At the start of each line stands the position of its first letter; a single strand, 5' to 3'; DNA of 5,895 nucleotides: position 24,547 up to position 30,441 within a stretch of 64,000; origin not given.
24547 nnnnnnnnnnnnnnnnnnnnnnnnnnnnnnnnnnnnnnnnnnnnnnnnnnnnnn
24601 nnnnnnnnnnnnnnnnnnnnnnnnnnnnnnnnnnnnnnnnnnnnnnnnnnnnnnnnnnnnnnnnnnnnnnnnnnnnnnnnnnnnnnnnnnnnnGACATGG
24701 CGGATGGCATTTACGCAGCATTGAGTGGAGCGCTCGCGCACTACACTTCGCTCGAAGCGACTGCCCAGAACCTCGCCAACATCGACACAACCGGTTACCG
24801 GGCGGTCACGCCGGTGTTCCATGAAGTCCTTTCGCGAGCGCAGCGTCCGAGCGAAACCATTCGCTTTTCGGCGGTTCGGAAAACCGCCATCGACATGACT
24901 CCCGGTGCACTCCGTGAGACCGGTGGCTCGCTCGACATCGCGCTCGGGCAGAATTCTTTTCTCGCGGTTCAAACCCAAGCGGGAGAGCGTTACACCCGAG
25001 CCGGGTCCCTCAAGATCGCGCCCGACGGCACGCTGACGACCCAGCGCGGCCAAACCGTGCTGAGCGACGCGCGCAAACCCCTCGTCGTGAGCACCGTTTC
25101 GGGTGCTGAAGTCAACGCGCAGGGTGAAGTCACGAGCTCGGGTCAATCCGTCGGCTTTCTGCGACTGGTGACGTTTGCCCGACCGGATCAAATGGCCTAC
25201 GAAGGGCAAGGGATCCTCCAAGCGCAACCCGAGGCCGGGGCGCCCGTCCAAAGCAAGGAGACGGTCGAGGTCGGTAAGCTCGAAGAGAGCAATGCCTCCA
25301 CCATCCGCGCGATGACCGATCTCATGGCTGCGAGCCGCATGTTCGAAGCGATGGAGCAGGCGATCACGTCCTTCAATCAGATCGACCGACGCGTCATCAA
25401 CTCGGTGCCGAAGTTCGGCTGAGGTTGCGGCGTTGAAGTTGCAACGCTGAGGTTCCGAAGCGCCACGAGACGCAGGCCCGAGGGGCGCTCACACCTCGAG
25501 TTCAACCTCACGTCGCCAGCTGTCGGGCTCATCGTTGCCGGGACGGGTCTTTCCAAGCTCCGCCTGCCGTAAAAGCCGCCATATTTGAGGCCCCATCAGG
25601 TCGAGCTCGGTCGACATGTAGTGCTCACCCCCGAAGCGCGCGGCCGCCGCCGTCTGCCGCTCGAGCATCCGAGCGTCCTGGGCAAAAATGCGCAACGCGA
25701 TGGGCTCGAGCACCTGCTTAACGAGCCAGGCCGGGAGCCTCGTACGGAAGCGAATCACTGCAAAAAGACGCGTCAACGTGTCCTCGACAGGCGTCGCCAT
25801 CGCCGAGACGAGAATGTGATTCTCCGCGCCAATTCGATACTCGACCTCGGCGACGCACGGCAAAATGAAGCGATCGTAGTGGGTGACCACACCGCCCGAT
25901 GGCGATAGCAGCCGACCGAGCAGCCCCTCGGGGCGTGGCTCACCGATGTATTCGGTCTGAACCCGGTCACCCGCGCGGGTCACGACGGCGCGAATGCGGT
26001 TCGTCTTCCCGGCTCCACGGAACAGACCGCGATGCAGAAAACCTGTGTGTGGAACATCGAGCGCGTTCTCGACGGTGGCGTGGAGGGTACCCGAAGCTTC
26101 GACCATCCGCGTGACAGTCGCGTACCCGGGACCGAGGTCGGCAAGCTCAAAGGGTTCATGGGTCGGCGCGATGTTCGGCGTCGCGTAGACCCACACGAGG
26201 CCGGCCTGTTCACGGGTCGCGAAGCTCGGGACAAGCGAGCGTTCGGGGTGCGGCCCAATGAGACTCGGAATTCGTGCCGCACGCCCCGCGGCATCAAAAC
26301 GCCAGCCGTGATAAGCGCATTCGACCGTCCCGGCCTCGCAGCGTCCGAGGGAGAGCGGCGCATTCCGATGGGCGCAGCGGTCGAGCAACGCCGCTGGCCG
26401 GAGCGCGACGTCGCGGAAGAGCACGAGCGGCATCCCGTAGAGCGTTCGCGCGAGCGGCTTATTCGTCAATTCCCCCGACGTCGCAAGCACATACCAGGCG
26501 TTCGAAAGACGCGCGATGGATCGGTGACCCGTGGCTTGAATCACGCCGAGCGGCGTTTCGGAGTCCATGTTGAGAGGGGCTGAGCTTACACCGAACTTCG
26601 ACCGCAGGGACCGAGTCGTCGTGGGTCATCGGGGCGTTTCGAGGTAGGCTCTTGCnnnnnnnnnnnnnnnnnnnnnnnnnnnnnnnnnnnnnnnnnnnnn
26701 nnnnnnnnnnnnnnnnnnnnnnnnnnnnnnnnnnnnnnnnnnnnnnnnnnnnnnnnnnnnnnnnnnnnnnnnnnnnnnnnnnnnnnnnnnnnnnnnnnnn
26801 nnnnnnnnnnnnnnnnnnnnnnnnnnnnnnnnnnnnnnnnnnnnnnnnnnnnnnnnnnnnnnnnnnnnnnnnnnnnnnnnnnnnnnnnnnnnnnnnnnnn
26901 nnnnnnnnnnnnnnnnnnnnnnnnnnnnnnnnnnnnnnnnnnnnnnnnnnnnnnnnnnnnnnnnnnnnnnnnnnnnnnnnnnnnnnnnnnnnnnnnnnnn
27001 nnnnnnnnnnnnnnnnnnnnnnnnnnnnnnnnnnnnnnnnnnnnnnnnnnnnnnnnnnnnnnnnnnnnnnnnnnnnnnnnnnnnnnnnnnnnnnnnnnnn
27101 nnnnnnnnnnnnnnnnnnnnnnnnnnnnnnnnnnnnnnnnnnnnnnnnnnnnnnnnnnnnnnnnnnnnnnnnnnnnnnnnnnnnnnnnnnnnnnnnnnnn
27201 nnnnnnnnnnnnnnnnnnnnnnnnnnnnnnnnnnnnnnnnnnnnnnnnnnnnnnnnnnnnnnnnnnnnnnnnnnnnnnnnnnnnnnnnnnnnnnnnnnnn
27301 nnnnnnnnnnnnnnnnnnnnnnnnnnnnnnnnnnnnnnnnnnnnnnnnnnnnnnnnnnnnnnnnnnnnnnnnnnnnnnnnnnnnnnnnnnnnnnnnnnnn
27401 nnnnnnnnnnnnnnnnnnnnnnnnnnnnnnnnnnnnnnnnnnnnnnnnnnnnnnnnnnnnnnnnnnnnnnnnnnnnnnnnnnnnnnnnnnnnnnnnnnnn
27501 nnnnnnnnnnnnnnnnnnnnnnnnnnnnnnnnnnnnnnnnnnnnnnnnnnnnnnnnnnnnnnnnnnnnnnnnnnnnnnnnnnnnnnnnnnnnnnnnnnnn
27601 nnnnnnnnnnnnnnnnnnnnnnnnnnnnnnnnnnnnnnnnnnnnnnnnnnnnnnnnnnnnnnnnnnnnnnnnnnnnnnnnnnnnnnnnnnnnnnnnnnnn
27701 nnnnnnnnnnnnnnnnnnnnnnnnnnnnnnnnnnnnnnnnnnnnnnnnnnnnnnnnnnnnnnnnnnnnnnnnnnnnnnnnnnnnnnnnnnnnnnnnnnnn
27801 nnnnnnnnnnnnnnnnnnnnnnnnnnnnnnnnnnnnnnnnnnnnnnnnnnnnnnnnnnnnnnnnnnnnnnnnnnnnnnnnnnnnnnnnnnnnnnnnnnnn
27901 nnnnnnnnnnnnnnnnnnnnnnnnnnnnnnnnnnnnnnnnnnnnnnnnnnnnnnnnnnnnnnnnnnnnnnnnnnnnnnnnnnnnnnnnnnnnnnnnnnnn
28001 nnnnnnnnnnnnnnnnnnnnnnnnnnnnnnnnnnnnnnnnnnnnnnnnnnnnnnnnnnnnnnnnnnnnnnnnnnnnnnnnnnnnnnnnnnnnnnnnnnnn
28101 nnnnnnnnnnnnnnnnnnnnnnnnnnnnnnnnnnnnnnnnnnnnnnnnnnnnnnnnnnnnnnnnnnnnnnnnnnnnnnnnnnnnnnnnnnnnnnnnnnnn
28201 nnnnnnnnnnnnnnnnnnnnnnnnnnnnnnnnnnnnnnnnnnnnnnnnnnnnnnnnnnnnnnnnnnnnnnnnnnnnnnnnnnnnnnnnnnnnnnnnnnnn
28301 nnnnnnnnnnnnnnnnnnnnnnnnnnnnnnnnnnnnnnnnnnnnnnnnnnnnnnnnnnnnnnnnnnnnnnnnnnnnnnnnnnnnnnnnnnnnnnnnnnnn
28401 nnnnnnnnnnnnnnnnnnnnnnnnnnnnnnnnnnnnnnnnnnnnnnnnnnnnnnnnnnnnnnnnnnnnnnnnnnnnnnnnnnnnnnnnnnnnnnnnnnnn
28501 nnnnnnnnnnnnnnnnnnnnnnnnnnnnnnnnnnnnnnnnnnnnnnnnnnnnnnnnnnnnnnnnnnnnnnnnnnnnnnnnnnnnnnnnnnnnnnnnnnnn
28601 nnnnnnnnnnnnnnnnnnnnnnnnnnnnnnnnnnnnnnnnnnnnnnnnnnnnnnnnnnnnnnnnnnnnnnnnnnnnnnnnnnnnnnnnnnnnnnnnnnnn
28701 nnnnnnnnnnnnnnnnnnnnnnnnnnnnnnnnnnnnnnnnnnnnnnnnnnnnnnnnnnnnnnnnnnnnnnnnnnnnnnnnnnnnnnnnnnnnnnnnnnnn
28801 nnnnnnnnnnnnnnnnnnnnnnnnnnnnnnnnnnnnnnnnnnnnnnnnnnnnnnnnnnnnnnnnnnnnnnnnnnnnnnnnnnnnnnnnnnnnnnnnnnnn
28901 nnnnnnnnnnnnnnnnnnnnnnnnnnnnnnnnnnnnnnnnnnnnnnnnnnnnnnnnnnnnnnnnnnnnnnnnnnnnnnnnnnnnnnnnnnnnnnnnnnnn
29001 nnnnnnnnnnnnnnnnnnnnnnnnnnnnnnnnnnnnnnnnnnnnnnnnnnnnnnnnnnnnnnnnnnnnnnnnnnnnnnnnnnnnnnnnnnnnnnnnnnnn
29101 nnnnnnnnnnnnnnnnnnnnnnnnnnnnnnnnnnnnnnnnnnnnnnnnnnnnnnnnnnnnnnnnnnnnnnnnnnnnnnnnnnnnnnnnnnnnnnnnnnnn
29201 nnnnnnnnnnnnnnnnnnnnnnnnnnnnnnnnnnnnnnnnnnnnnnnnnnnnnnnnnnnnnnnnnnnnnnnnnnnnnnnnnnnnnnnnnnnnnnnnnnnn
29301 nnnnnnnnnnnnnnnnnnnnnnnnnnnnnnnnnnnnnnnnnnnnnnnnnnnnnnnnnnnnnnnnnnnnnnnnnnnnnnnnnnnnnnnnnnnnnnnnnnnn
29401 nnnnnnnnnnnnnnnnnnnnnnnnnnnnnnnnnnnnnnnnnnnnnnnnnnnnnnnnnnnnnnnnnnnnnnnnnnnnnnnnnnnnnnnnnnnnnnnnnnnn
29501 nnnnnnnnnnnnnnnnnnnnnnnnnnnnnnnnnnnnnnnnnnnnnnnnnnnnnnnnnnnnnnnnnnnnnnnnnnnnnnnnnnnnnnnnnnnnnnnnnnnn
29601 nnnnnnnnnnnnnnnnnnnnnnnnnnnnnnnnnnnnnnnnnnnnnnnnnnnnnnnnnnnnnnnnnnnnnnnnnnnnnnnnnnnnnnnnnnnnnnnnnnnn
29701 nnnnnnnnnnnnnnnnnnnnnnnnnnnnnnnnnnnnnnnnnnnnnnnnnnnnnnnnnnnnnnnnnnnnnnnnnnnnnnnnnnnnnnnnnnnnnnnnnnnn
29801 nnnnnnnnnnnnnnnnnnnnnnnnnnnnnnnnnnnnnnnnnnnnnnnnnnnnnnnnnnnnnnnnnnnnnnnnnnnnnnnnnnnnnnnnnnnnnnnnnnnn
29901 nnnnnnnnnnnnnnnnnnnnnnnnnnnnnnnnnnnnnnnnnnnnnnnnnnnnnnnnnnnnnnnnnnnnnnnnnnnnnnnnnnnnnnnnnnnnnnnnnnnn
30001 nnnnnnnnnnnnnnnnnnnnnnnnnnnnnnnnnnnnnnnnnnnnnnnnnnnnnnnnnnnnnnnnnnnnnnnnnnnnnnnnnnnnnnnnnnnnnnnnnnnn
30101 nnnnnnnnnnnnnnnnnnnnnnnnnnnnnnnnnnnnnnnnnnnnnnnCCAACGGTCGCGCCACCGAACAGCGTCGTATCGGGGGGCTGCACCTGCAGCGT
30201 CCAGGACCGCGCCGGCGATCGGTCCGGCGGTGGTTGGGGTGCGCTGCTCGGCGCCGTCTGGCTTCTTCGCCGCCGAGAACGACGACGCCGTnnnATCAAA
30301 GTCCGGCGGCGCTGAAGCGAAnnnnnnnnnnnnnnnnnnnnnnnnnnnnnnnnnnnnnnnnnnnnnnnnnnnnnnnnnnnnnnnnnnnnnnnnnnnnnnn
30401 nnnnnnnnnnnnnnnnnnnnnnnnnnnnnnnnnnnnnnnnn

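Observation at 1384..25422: Apparently functional flagellar core gene block in a genome that otherwise looks myxobacterial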

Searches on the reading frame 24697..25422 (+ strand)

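Call 6: search_protein_families(library=pfam, proteins=[window:24697-25422:+])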
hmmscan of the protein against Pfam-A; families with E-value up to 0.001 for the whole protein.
window:24697-25422:+ (241 aa): 3 families
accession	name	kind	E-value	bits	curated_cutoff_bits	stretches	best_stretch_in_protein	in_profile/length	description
PF06429.18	Flg_bbr_C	-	1.6e-08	34.4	23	1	193-235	3-45/46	Flagellar basal body rod FlgEFG protein C-terminal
PF22692.1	LlgE_F_G_D1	-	2.5e-08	34.4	27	1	86-146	5-63/64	Flagellar hook protein FlgE/F/G D1 domain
PF00460.25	Flg_bb_rod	-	3.1e-05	24.3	20.7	1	5-35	1-31/31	Flagella basal body rod protein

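Call 27: search_protein_families(library=ncbifam, max_evalue=10, proteins=[window:24697-25422:+])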
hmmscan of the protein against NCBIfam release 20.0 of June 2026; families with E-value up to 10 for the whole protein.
window:24697-25422:+ (241 aa): 27 families (the best 25 are shown)
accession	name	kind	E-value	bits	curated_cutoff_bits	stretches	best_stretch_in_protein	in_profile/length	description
TIGR02490.1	flgF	equivalog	2.2e-50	171.2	178.5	1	5-217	1-218/218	flagellar basal-body rod protein FlgF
TIGR03506.1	FlgEFG_subfam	subfamily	1.3e-46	159.9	70.25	2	4-122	2-123/351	flagellar hook-basal body complex protein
NF009280.2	PRK12640.1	subfamily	2.7e-40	138.5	210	1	4-232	4-238/246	flagellar basal body rod protein FlgF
NF009331.1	PRK12689.1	equivalog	4.8e-38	130.7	347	1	5-235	5-246/252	flagellar basal-body rod protein FlgF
NF009282.1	PRK12642.1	equivalog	7.5e-38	130.2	242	1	1-226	1-226/239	flagellar basal-body rod protein FlgF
NF009332.0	PRK12690.1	equivalog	1.3e-35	122.8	288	1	1-234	1-233/239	flagellar hook-basal body complex protein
TIGR02488.1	flgG_G_neg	equivalog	6.2e-24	84.9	252.75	1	6-232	3-254/259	flagellar basal-body rod protein FlgG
NF009278.1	PRK12636.1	equivalog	5.6e-21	75.2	350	1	3-235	3-260/263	flagellar basal body rod protein FlgG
NF004238.1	PRK05682.1-1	equivalog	7.5e-18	65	400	2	7-121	5-121/414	flagellar hook protein FlgE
NF004241.1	PRK05682.1-5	equivalog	3.1e-17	62.8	469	2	1-123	1-137/446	flagellar hook protein FlgE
NF004242.0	PRK05682.2-1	equivalog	4.3e-17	62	365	2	5-118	7-124/422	flagellar hook protein FlgE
NF009456.0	PRK12816.1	equivalog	2.8e-15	56.7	416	1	4-226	4-252/264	flagellar basal body rod protein FlgG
NF005286.1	PRK06803.1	equivalog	4.6e-14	52.3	467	2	8-121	6-116/402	flagellar hook protein FlgE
NF009281.1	PRK12641.1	equivalog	1.2e-13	51.2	260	1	1-227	1-238/252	flagellar basal-body rod protein FlgF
NF004243.1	PRK05682.2-2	equivalog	1.4e-13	50.7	801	2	7-136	9-143/420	flagellar hook protein FlgE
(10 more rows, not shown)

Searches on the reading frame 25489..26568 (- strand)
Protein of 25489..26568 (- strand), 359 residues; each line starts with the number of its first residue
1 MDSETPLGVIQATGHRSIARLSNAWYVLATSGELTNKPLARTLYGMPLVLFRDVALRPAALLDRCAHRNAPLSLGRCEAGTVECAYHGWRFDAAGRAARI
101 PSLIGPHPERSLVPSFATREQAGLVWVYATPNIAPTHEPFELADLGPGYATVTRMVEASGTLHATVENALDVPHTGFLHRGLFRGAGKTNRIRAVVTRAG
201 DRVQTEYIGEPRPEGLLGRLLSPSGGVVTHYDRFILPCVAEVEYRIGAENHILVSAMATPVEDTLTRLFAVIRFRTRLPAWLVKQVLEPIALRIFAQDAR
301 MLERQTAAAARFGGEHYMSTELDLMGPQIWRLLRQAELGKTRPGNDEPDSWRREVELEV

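Call 6: search_protein_families(library=pfam, proteins=[window:25489-26568:-])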
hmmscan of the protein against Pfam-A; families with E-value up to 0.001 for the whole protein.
window:25489-26568:- (359 aa): 2 families
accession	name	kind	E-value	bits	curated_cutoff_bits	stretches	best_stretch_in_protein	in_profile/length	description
PF00355.32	Rieske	-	1.4e-18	67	20.3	1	25-102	2-80/88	Rieske [2Fe-2S] domain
PF19112.6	VanA_C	-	1.4e-12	48.6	23.5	1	166-334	9-188/193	Vanillate O-demethylase oxygenase C-terminal domain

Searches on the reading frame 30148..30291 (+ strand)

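Call 27: search_protein_families(library=ncbifam, max_evalue=10, proteins=[window:30148-30291:+])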
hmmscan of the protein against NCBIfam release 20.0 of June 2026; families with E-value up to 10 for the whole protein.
seq(48 aa): 1 family
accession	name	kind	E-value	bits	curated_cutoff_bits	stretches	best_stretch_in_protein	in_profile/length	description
TIGR03901.2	MYXO-CTERM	domain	0.014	15.7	20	1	11-44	1-33/34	MYXO-CTERM sorting domain-containing protein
